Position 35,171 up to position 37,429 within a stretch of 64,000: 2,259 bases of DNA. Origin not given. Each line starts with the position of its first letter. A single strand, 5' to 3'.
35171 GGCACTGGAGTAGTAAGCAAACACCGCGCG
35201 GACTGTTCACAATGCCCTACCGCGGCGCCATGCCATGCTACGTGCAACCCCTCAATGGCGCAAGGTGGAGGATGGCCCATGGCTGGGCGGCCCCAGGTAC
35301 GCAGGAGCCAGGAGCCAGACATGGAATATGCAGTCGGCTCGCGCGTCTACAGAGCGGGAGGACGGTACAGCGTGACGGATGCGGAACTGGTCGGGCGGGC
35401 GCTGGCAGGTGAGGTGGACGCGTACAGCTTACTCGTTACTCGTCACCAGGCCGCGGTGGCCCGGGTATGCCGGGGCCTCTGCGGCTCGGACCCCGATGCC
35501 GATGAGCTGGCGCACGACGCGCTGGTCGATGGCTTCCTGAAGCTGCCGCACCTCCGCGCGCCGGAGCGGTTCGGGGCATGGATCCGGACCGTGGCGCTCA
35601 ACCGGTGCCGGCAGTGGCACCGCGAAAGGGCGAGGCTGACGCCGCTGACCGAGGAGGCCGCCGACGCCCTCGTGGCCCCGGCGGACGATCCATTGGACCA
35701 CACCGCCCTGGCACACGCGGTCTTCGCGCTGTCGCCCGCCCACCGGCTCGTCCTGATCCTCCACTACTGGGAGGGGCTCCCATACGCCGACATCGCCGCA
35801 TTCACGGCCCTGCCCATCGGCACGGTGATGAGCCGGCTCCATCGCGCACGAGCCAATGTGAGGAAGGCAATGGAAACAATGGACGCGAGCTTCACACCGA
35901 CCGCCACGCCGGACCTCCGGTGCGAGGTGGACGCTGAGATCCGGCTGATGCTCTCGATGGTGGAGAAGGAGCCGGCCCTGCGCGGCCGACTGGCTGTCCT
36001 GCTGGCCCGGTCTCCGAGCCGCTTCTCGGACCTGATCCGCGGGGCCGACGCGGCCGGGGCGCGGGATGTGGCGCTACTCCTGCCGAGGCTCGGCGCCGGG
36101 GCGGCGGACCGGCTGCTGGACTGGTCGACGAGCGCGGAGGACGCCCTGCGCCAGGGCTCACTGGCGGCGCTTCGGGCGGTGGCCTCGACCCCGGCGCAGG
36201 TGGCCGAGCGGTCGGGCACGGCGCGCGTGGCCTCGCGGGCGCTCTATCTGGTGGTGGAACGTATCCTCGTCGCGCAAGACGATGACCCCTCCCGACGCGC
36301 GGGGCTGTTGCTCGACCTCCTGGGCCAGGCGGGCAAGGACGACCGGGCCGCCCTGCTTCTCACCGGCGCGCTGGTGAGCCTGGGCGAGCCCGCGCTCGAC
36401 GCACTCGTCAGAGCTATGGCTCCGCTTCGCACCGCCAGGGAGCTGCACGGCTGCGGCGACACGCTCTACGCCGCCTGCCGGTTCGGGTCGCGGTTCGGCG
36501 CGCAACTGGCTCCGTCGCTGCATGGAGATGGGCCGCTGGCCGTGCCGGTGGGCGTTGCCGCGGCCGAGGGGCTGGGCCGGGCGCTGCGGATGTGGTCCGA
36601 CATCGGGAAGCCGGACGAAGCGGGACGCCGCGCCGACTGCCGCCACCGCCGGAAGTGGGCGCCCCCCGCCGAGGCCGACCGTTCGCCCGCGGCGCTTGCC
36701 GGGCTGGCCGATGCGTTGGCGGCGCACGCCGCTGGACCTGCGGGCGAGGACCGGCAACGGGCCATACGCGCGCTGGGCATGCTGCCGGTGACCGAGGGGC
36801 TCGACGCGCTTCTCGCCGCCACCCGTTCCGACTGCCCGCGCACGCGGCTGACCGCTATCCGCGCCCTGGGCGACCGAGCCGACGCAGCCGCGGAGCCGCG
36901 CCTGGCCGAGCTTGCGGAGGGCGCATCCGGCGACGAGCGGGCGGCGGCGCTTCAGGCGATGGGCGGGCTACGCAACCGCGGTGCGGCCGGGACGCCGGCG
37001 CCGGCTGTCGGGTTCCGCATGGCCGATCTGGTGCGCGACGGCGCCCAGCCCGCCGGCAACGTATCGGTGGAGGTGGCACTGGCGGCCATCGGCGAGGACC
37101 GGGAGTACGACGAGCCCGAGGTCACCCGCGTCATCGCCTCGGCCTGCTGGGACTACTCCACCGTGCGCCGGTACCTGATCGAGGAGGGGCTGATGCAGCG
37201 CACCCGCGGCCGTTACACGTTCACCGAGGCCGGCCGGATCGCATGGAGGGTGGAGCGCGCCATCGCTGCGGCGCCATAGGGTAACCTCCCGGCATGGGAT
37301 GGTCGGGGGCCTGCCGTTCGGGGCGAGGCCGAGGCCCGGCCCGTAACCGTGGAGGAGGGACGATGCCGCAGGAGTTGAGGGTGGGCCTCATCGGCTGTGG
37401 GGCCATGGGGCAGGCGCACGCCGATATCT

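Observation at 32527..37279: Divergent pair: ECF sigma with a ~460-aa HEAT-like extension and a surface propeller protein sharing its Ig-like tail with the giant protein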

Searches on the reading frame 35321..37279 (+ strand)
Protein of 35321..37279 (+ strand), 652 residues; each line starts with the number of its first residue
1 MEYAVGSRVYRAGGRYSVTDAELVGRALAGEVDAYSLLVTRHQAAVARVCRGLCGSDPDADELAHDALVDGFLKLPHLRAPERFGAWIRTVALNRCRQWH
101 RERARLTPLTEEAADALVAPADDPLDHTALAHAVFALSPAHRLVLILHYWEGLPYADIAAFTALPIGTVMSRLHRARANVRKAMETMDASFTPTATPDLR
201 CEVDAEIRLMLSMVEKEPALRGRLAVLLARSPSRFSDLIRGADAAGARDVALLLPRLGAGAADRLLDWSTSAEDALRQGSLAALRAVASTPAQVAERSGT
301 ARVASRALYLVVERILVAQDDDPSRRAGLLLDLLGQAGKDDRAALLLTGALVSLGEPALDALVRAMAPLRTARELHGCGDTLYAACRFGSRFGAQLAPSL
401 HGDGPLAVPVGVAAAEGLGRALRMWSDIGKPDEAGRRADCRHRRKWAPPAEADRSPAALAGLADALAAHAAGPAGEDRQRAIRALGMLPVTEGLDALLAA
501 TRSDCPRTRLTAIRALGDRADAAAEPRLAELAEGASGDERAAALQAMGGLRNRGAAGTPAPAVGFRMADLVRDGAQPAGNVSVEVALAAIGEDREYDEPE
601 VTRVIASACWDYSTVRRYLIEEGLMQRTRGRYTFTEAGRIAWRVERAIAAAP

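Call 3: search_protein_families(library=pfam, proteins=[window:35321-37279:+], max_evalue=0.1)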
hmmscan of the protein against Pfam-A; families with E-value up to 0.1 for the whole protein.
window:35321-37279:+ (652 aa): 6 families
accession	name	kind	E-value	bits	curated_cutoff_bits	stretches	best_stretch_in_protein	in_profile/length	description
PF08281.18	Sigma70_r4_2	-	2.2e-12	46.8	25.7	1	130-178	4-52/54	Sigma-70, region 4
PF04542.20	Sigma70_r2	-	2e-11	44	24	1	38-105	1-70/71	Sigma-70 region 2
PF09860.14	DUF2087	-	5.5e-11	42.9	22.4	1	588-632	21-67/69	Uncharacterized protein conserved in bacteria (DUF2087)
PF13646.12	HEAT_2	-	4.2e-09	37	27.7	1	465-547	3-87/88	HEAT repeats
PF04545.22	Sigma70_r4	-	4.2e-09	36.2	24.1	1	136-182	4-50/50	Sigma-70, region 4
PF13518.12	HTH_28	-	0.079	13.5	25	0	141-178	1-38/52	Helix-turn-helix domain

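Call 4: search_protein_families(library=ncbifam, proteins=[window:35321-37279:+], max_evalue=0.1)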
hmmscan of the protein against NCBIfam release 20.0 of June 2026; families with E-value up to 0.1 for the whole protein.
window:35321-37279:+ (652 aa): 61 families (the best 25 are shown)
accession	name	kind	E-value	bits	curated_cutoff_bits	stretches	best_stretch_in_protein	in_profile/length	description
TIGR02983.1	SigE-fam_strep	subfamily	6.4e-26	91.2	141.55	1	31-187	4-161/162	SigE family RNA polymerase sigma factor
NF009171.0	PRK12518.1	equivalog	1e-22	80.9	208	1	17-186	11-186/191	RNA polymerase sigma factor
NF008888.0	PRK11922.1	equivalog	1.8e-20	73.6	204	1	18-186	15-198/231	RNA polymerase sigma factor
TIGR02954.1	Sig70_famx3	hypoth_equivalog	1.8e-20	73.4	188.5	1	19-185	2-168/170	RNA polymerase sigma-70 factor, TIGR02954 family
NF007216.0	PRK09638.1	equivalog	1.6e-18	67.1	194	1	20-188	5-178/180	RNA polymerase sigma factor SigY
NF009164.0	PRK12511.1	equivalog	2.2e-17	63.1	185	1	44-189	15-164/182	RNA polymerase sigma factor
NF007225.0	PRK09643.1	equivalog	3e-17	63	190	1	16-190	10-188/204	RNA polymerase sigma factor SigM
TIGR02939.1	RpoE_Sigma70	equivalog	3.3e-16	59.8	236.15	1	19-184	6-186/190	RNA polymerase sigma factor RpoE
TIGR02937.1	sigma70-ECF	superfamily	5e-16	58.8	42.9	1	34-184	2-165/165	sigma-70 family RNA polymerase sigma factor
NF004113.0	PRK05602.1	equivalog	1.2e-15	57.7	208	1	19-188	31-205/211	RNA polymerase sigma factor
TIGR02989.1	Sig-70_gvs1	subfamily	3.5e-15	56.3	124.55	1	37-182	5-156/158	RNA polymerase sigma-70 factor, Rhodopirellula/Verrucomicrobium family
NF007229.0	PRK09647.1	equivalog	1.8e-14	53.6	265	1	32-187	43-205/220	RNA polymerase sigma factor SigE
NF009166.1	PRK12513.1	equivalog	3.4e-14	53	206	1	18-188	7-190/193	RNA polymerase sigma factor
NF009185.0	PRK12533.1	equivalog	7.2e-14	51.9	248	1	33-189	29-198/231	RNA polymerase sigma factor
NF007227.0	PRK09645.1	subfamily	3.2e-13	50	202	1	37-187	17-173/177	sigma-70 family RNA polymerase sigma factor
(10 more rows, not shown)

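Call 8: find_homologous_proteins(query=window:35321-37279:+, max_evalue=0.00001)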
Query window:35321-37279:+ (652 aa): 5 proteins with E <= 0.00001 among 8000 candidates.
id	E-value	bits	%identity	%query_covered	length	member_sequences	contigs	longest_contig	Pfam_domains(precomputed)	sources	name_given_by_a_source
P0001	0.0e+0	1397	100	100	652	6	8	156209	PF09860.15,PF04545.23,PF04542.21,PF08281.19,PF13646.13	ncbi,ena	-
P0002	0.0e+0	1187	85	100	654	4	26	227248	PF09860.15,PF04545.23,PF04542.21,PF08281.19,PF13646.13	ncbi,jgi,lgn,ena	jgi:RNA polymerase sigma-70 factor (ECF subfamily)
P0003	1.3e-225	769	84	67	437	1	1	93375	PF04545.23,PF04542.21,PF08281.19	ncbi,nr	ncbi:MAG: RNA polymerase sigma factor [Armatimonadetes bacterium]|nr:RNA polymerase sigma factor [Ar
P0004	2.3e-123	431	57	59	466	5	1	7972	PF13384.13,PF04545.23,PF04542.21,PF08281.19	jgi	jgi:RNA polymerase sigma-70 factor (ECF subfamily)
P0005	6.0e-75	271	34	97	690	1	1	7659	PF02985.29,PF09860.15,PF04545.23,PF04542.21,PF08281.19,PF13646.13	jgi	jgi:RNA polymerase sigma-70 factor (ECF subfamily)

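Call 12: find_encoding_contigs(protein=P0002, flank=8000, max_places=4)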
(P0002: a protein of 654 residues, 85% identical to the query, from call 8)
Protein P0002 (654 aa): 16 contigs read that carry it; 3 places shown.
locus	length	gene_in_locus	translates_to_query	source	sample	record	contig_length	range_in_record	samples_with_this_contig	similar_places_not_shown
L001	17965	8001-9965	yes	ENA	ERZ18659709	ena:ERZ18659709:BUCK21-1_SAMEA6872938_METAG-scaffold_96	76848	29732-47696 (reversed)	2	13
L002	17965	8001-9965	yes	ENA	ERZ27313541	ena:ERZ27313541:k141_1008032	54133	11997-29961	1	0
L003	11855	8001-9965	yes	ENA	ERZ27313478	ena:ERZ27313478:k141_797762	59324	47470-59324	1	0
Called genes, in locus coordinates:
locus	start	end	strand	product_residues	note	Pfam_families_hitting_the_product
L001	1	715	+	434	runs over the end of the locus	PF01408:GFO_IDH_MocA, PF22725:GFO_IDH_MocA_C3 (weak)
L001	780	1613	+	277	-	PF00037:Fer4 (faint), PF12797:Fer4_2 (faint), PF12837:Fer4_6 (faint), PF13237:Fer4_10 (weak), PF14697:Fer4_21 (weak), PF12838:Fer4_7 (weak), PF13187:Fer4_9 (weak), PF00881:Nitroreductase, +1 more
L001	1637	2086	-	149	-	-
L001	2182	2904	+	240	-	PF07722:Peptidase_C26, PF00117:GATase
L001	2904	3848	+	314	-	PF20511:PMI_typeI_cat (weak)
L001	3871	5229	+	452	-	PF06965:Na_H_antiport_1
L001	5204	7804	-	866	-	PF25778:DUF7948, PF06739:SBBP (faint), PF16640:Big_3_5 (faint), PF17164:DUF5122 (faint)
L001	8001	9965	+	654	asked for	PF04542:Sigma70_r2, PF04545:Sigma70_r4, PF08281:Sigma70_r4_2, PF13646:HEAT_2, PF09860:DUF2087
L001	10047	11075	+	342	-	PF01408:GFO_IDH_MocA, PF02894:GFO_IDH_MocA_C, PF22725:GFO_IDH_MocA_C3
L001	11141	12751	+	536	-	PF00884:Sulfatase, PF01663:Phosphodiest (faint), PF16347:SGSH_C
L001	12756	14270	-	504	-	PF14587:Glyco_hydr_30_2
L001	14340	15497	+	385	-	PF07221:GlcNAc_2-epim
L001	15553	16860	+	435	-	PF00375:SDF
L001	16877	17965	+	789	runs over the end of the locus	-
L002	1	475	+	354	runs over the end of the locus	PF01408:GFO_IDH_MocA, PF22725:GFO_IDH_MocA_C3 (weak)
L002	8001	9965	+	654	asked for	PF04542:Sigma70_r2, PF04545:Sigma70_r4, PF08281:Sigma70_r4_2, PF13646:HEAT_2, PF09860:DUF2087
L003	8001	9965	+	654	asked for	PF04542:Sigma70_r2, PF04545:Sigma70_r4, PF08281:Sigma70_r4_2, PF13646:HEAT_2, PF09860:DUF2087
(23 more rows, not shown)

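Call 13: find_encoding_contigs(protein=P0005, flank=8000, max_places=3)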
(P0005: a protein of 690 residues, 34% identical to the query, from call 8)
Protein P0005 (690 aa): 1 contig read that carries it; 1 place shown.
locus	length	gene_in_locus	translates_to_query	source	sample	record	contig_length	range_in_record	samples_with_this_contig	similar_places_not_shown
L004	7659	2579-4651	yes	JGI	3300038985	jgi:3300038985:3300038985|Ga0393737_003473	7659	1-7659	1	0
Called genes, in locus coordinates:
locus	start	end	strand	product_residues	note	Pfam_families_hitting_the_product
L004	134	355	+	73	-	-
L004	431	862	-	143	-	PF02566:OsmC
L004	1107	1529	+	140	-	PF07883:Cupin_2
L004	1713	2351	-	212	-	-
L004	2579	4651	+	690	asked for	PF04542:Sigma70_r2, PF04545:Sigma70_r4, PF08281:Sigma70_r4_2, PF02985:HEAT (faint), PF13646:HEAT_2, PF09860:DUF2087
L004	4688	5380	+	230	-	-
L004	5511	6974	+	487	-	-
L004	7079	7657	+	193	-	?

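Call 25: search_protein_families(library=pfam, alignment_id=A1, max_evalue=0.001)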
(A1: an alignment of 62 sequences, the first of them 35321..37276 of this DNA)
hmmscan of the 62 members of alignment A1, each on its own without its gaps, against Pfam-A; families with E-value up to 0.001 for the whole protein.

A. member 1, window:35321-37276:+ (652 aa): 5 families
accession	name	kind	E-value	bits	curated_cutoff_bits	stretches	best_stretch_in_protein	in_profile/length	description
PF08281.18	Sigma70_r4_2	-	2.2e-12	46.8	25.7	1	130-178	4-52/54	Sigma-70, region 4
PF04542.20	Sigma70_r2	-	2e-11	44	24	1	38-105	1-70/71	Sigma-70 region 2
PF09860.14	DUF2087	-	5.5e-11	42.9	22.4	1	588-632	21-67/69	Uncharacterized protein conserved in bacteria (DUF2087)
PF13646.12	HEAT_2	-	4.2e-09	37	27.7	1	465-547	3-87/88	HEAT repeats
PF04545.22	Sigma70_r4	-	4.2e-09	36.2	24.1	1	136-182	4-50/50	Sigma-70, region 4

B. families by the number of members that match (of 62 scanned): 20 families
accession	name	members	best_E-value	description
PF13646.12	HEAT_2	62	1.2e-36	HEAT repeats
PF08281.18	Sigma70_r4_2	62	1.1e-17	Sigma-70, region 4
PF04542.20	Sigma70_r2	62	8.2e-16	Sigma-70 region 2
PF09860.14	DUF2087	62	1.4e-11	Uncharacterized protein conserved in bacteria (DUF2087)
PF04545.22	Sigma70_r4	61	8.3e-15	Sigma-70, region 4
PF02985.28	HEAT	47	1.6e-13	HEAT repeat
PF03130.22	HEAT_PBS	38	4.3e-11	PBS lyase HEAT-like repeat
PF07638.17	Sigma70_ECF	23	8.3e-09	ECF sigma factor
PF13513.12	HEAT_EZ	23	3.7e-08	HEAT-like repeat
PF13384.12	HTH_23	20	2e-06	Homeodomain-like domain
PF00514.29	Arm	15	1.5e-06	Armadillo/beta-catenin-like repeat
PF12717.13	Cnd1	3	1.4e-06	non-SMC mitotic condensation complex subunit 1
PF11838.14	ERAP1_C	2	2.8e-07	ERAP1-like C-terminal domain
PF01602.26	Adaptin_N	2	0.00019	Adaptin N terminal region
PF24714.1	TOR1L1_N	2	0.00034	TORTIFOLIA1 N-terminal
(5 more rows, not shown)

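Call 31: predict_structure(alignment_id=A1)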
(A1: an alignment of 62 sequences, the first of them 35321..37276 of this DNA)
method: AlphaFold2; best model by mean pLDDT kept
length: 652 residues; sequences in the alignment: 62
mean_pLDDT: 88.8   pTM: 0.88
mean pLDDT of the five models: 88.8, 87.6, 86.2, 85.9, 84.7
residues with pLDDT >= 90: 462; 70-90: 120; 50-70: 35; < 50: 35
segments of 3 or more residues with pLDDT < 50: 1-10, 12-14, 112-125, 189-191, 295-299
pLDDT, mean of each block of 10 residues (from residue 1): 39 66 96 94 90 85 94 96 95 92 72 43 54 82 89 89 91 91 70 64 94 84 87 93 96 94 96 97 97 57 90 92 95 96 97 97 98 98 98 98 98 98 78 88 94 96 98 97 97 97 98 96 96 96 95 70 79 91 95 97 96 93 89 95 96 72
secondary structure, 60 per line:
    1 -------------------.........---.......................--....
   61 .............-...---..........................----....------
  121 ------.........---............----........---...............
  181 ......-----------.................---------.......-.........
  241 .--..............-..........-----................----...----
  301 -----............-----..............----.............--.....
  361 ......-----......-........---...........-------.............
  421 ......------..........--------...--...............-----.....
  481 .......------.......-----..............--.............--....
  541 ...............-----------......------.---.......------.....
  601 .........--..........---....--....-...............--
elements in order: H20-28 H32-54 H57-73 H81-106 H111-114 H127-135 H139-150 H155-162 H166-186 H198-214 H224-230 H232-241 H244-257 H259-268 H274-289 H306-317 H323-336 H341-353 H356-366 H372-377 H379-386 H390-400 H408-426 H433-442 H456-470 H476-487 H494-500 H506-519 H522-534 H537-555 H567-572 H583-589 H598-608 H612-621 E625-628 E631-634 H636-650

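Call 35: fold_search(model_id=the predicted structure, library=pdb)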
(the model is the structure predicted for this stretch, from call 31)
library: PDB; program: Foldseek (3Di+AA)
matches with E <= 10: 899; with E <= 0.001: 19
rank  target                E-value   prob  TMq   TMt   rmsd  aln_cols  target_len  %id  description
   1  5wuq_A                1.1e-04  1.00  0.19  0.65   6.2       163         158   20  Crystal structure of SigW in complex with its anti-sigma RsiW, a zinc binding form (released 2017-03-29)
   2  9m9e_F                1.1e-04  1.00  0.11  0.38  21.8       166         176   28  Structural Basis of Pausing During Transcription Initiation in Mycobacterium tuberculosis (released 2026-01-14)
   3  5wur_A                2.0e-04  1.00  0.19  0.65   5.8       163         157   20  Crystal structure of SigW in complex with its anti-sigma RsiW, an oxdized form (released 2017-03-29)
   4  5wuq_B                3.2e-04  1.00  0.18  0.64   5.9       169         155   20  Crystal structure of SigW in complex with its anti-sigma RsiW, a zinc binding form (released 2017-03-29)
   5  5uxx_A                4.1e-04  1.00  0.18  0.58   7.2       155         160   24  Co-crystal structure of the sigma factor RpoE in complex with the anti-sigma factor NepR from Bartonella quintana (released 2018-02-28)
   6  5zwm_1                4.3e-04  1.00  0.26  0.22  22.1       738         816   11  Cryo-EM structure of the yeast pre-B complex at an average resolution of 3.4~4.6 angstrom (tri-snRNP and U2 snRNP Part (released 2018-08-29)
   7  5uxx_C                4.6e-04  1.00  0.18  0.58   7.1       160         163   24  Co-crystal structure of the sigma factor RpoE in complex with the anti-sigma factor NepR from Bartonella quintana (released 2018-02-28)
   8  4rv1_C                4.8e-04  1.00  0.25  0.34  17.5       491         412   15  Crystal Structure of Engineered Protein. Northeast Structural Genomics Consortium (NESG) Target OR497. (released 2014-12-10)
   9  1g3j_A                5.0e-04  1.00  0.23  0.27  20.2       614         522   14  CRYSTAL STRUCTURE OF THE XTCF3-CBD/BETA-CATENIN ARMADILLO REPEAT COMPLEX (released 2000-12-11)
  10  9m9d_F                5.6e-04  1.00  0.11  0.42  27.2       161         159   29  Structural Basis of Pausing During Transcription Initiation in Mycobacterium tuberculosis (released 2026-01-14)
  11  1jdh_A                5.8e-04  1.00  0.23  0.27  17.6       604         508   12  CRYSTAL STRUCTURE OF BETA-CATENIN AND HTCF-4 (released 2001-12-05)
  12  8z6g_D                6.1e-04  1.00  0.13  0.47  15.5       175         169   24  the AlgU-MucAcyto complex structure in Pseudomonas aeruginosa (released 2024-05-08)
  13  6in7_B                6.3e-04  1.00  0.13  0.47  14.9       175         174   26  Crystal structure of AlgU in complex with MucA(cyto) (released 2019-07-24)
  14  6dv9_F                6.8e-04  1.00  0.12  0.40  26.6       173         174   25  Crystal structure of Mycobacterium tuberculosis transcription initiation complex(ECF sigma factor L) containing 5nt RN (released 2019-02-20)
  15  6s9o_F                6.8e-04  1.00  0.26  0.43  10.1       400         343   14  Designed Armadillo Repeat protein internal Lock1 fused to target peptide KRKRKLKFKR (released 2020-02-19)
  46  7qh5_B                2.7e-03  1.00  0.19  0.36  15.6       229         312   18  The crystal structure of the sigma factor SigG1 from Streptomyces tsukubaensis NRRL18488 (released 2022-12-21)
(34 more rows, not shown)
